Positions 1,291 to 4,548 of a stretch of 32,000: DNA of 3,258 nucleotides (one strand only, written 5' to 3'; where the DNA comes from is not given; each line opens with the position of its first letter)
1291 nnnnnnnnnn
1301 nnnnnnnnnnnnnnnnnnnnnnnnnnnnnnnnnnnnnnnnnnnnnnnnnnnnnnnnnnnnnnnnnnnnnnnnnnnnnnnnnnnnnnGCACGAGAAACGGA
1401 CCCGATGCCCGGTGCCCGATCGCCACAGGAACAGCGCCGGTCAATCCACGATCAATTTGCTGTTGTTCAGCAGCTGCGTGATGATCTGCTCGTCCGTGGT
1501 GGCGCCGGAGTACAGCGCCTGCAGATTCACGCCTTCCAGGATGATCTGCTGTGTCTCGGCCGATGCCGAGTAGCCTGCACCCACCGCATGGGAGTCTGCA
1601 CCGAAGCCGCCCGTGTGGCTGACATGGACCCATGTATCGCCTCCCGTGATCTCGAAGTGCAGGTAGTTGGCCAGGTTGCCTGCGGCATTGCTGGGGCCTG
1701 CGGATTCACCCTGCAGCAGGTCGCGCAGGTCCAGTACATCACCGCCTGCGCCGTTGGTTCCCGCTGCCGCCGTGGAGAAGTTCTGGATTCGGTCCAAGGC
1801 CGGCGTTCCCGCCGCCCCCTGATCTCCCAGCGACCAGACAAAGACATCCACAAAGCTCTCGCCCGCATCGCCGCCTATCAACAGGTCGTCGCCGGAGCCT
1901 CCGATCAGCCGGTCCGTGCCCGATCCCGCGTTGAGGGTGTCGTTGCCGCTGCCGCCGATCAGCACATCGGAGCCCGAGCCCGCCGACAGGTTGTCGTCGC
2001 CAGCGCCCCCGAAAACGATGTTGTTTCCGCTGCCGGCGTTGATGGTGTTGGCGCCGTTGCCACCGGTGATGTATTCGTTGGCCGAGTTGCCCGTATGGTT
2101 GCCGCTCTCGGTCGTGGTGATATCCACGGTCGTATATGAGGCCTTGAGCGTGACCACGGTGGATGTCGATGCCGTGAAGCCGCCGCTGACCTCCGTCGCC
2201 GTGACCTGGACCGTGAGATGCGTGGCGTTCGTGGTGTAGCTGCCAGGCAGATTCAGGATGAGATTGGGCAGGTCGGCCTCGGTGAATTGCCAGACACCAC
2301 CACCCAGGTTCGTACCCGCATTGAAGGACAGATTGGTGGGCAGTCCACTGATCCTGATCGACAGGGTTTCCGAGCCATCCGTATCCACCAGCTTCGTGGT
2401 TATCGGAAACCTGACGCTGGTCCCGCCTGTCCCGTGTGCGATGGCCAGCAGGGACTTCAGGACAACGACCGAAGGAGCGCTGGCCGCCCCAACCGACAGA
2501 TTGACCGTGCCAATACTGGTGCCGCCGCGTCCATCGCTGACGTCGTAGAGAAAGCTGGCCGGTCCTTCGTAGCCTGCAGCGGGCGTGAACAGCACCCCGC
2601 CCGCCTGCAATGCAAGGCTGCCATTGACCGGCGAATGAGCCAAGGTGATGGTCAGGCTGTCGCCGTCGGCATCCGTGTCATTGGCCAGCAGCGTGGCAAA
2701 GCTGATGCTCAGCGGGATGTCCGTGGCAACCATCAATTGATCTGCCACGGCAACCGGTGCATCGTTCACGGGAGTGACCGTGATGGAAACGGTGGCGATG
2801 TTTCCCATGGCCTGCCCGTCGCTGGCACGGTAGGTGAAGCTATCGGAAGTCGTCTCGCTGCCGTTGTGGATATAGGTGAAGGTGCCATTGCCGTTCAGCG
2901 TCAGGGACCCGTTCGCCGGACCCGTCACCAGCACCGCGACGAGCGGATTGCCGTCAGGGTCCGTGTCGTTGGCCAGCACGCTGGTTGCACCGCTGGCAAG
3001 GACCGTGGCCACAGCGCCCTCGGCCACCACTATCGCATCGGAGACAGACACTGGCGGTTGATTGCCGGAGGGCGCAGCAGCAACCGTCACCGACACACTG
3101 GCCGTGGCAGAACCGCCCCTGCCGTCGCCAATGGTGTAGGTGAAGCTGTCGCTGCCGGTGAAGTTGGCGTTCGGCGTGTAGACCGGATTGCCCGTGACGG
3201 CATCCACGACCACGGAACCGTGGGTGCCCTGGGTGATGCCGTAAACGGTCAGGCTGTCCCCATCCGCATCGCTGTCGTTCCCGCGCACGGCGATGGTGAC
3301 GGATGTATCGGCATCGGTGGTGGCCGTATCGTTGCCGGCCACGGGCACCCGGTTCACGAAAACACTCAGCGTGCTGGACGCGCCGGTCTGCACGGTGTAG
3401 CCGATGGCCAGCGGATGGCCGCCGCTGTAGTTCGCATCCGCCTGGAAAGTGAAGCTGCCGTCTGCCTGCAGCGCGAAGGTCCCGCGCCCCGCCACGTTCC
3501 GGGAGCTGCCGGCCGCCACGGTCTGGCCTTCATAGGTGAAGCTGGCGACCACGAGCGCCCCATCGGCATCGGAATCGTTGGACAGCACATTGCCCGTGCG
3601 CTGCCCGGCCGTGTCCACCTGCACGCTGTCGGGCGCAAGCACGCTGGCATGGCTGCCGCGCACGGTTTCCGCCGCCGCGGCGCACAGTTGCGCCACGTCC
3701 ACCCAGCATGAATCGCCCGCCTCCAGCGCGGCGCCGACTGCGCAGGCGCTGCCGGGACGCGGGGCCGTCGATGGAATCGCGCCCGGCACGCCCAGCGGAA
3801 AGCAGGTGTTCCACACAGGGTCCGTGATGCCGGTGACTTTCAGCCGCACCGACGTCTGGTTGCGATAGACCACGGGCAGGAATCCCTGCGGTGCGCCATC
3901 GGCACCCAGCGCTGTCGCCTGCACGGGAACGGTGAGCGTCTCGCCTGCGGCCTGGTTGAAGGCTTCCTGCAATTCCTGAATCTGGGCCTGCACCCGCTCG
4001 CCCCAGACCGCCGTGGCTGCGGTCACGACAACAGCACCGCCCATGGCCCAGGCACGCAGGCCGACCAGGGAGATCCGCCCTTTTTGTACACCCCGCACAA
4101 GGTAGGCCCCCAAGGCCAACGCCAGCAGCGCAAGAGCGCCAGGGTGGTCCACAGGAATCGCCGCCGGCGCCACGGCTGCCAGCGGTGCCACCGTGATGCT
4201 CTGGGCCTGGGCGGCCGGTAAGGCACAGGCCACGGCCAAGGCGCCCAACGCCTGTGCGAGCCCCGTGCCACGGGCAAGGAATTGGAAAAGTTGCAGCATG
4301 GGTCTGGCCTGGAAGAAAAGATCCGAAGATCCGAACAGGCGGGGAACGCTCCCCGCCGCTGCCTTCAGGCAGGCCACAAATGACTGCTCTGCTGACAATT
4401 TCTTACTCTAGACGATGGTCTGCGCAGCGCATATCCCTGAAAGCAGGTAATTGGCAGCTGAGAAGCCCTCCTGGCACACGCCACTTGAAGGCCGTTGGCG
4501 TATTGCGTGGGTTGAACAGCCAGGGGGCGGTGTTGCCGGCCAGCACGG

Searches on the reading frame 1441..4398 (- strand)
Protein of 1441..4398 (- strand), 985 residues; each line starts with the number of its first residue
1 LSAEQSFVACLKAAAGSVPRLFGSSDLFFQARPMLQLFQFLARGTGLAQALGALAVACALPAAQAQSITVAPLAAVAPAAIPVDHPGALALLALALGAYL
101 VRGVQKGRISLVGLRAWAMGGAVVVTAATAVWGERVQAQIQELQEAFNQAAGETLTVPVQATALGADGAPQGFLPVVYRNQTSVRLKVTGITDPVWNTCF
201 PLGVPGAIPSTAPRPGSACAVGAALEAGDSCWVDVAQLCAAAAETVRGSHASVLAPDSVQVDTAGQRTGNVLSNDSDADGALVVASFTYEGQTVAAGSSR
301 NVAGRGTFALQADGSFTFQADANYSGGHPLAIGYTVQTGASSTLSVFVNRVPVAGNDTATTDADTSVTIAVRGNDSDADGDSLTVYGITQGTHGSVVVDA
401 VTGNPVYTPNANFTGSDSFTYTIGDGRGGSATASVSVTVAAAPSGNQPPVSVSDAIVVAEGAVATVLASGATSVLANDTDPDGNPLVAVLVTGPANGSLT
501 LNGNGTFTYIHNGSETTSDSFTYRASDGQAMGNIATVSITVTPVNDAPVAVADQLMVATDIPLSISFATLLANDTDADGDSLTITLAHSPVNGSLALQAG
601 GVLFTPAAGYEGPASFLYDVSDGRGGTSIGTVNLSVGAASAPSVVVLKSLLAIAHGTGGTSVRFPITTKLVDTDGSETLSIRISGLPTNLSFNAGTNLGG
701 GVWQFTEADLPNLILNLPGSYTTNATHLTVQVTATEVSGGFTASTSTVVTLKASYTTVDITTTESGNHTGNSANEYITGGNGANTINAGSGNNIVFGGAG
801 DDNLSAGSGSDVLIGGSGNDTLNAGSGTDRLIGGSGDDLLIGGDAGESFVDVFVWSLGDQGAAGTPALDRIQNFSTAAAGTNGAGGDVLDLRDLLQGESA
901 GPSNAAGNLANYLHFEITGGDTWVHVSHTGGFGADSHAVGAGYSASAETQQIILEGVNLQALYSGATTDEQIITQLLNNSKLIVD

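Call 57: search_protein_families(library=pfam, proteins=[window:1441-4398:-], max_evalue=0.001)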
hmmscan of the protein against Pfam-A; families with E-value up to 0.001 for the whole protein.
window:1441-4398:- (985 aa): 6 families
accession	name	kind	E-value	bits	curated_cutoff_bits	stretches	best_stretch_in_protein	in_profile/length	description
PF17963.7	Big_9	-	3.2e-69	230.3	23.6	4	349-438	1-89/89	Bacterial Ig domain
PF17892.7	Cadherin_5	-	8.4e-59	195.9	26.5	3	544-636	1-97/98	Cadherin-like domain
PF17803.7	Cadherin_4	-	1.5e-52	176.4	25.1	4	535-601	1-67/71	Bacterial cadherin-like domain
PF00353.25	HemolysinCabind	-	3.1e-13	49.9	23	2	806-840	2-36/36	RTX calcium-binding nonapeptide repeat (4 copies)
PF16184.11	Cadherin_3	-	1.4e-10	41.5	25.5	0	472-540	22-105/106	Cadherin-like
PF18200.7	Big_11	-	0.00022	21.5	25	1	267-348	3-84/87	Bacterial Ig-like domain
